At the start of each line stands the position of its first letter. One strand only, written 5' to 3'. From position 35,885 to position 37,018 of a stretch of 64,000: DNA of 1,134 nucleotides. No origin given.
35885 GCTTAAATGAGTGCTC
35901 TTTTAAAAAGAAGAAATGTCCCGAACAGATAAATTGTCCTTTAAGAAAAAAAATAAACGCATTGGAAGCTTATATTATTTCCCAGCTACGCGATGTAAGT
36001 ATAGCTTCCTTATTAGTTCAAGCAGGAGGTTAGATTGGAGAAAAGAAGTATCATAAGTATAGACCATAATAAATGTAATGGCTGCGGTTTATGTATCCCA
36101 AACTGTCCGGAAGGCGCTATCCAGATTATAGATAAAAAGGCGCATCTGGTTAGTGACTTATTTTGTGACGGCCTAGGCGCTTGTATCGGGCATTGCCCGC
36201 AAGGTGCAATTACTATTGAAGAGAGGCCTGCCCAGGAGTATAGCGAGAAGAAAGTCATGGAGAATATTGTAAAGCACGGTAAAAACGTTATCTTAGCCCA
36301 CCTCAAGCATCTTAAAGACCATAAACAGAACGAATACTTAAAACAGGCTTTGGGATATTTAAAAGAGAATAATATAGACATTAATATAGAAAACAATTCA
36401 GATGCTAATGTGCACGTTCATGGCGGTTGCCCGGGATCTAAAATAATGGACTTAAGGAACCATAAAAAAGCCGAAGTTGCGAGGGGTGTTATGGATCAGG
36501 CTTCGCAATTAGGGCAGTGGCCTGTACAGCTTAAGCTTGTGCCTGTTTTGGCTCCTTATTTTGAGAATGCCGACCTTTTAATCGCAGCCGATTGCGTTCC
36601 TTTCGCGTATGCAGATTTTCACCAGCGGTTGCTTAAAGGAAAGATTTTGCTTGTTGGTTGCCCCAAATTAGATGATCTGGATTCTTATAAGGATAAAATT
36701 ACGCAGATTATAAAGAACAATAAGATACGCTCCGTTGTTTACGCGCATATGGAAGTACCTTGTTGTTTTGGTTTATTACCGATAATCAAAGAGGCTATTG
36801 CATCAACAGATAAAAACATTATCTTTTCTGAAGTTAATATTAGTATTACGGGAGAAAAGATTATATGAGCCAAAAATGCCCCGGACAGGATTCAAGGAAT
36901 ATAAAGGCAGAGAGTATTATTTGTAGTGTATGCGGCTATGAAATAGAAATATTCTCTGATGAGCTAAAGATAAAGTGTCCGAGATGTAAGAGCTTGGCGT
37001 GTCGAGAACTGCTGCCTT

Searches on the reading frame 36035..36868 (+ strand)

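Call 10: search_protein_families(library=ncbifam, proteins=[window:36035-36868:+], max_evalue=0.00001)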
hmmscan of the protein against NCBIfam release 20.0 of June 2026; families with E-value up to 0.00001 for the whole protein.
window:36035-36868:+ (277 aa): 25 families
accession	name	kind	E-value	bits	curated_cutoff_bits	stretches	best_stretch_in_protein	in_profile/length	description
TIGR01944.1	rnfB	subfamily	6.4e-11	42.1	68.7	1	3-73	104-174/190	RnfABCDGE type electron transport complex subunit B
NF040864.1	HgcB_ferredoxin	equivalog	5.3e-10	39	99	1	7-62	9-64/93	mercury methylation ferredoxin HgcB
NF005415.0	PRK06991.1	equivalog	1.2e-09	38.2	281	1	3-61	76-134/284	electron transport complex subunit RsxB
NF040770.1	hetero_SS_HdrA2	exception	1.2e-09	36.9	1100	1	8-65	573-629/777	CoB-CoM heterodisulfide reductase HdrA2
NF038196.1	ferrodoxin_EFR1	subfamily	1.3e-09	38.5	75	1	8-64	181-234/242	EFR1 family ferrodoxin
TIGR02179.1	PorD_KorD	subfamily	1.4e-09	37.9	60.05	1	9-63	22-76/78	2-oxoacid:acceptor oxidoreductase, delta subunit, pyruvate/2-ketoisovalerate family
TIGR02700.1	flavo_MJ0208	hypoth_equivalog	2.3e-09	36.9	251.35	1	8-61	144-196/234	dihydromethanopterin reductase (acceptor)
NF005506.0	PRK07118.1-5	equivalog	4.9e-09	36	388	1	5-37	163-195/279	Fe-S cluster domain-containing protein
NF043069.1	T4HPD_activ_SAM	equivalog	7e-09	35.5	425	1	7-121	46-160/299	trans-4-hydroxy-L-proline dehydratase activase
NF041891.1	hdrA_Methbact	equivalog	9.1e-09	34.1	1300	1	6-92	566-652/762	ferredoxin:CoB-CoM heterodisulfide reductase subunit HdrA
NF003475.0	PRK05113.1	equivalog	1.1e-07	32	203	1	3-66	104-167/190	electron transport complex subunit RsxB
NF006221.0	PRK08348.1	subfamily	1.5e-07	31.2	124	1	4-63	36-96/136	NADH-plastoquinone oxidoreductase subunit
NF007202.0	PRK09623.1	equivalog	1.7e-07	31.5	166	1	7-63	46-102/105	3-methyl-2-oxobutanoate dehydrogenase subunit delta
NF043039.1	HgcAB_like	equivalog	1.7e-07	31.1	285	1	3-59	291-349/350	HgcAB-like fusion protein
TIGR04041.1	activase_YjjW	hypoth_equivalog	1.7e-07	31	250.2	1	12-81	41-105/276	YjjW family glycine radical enzyme activase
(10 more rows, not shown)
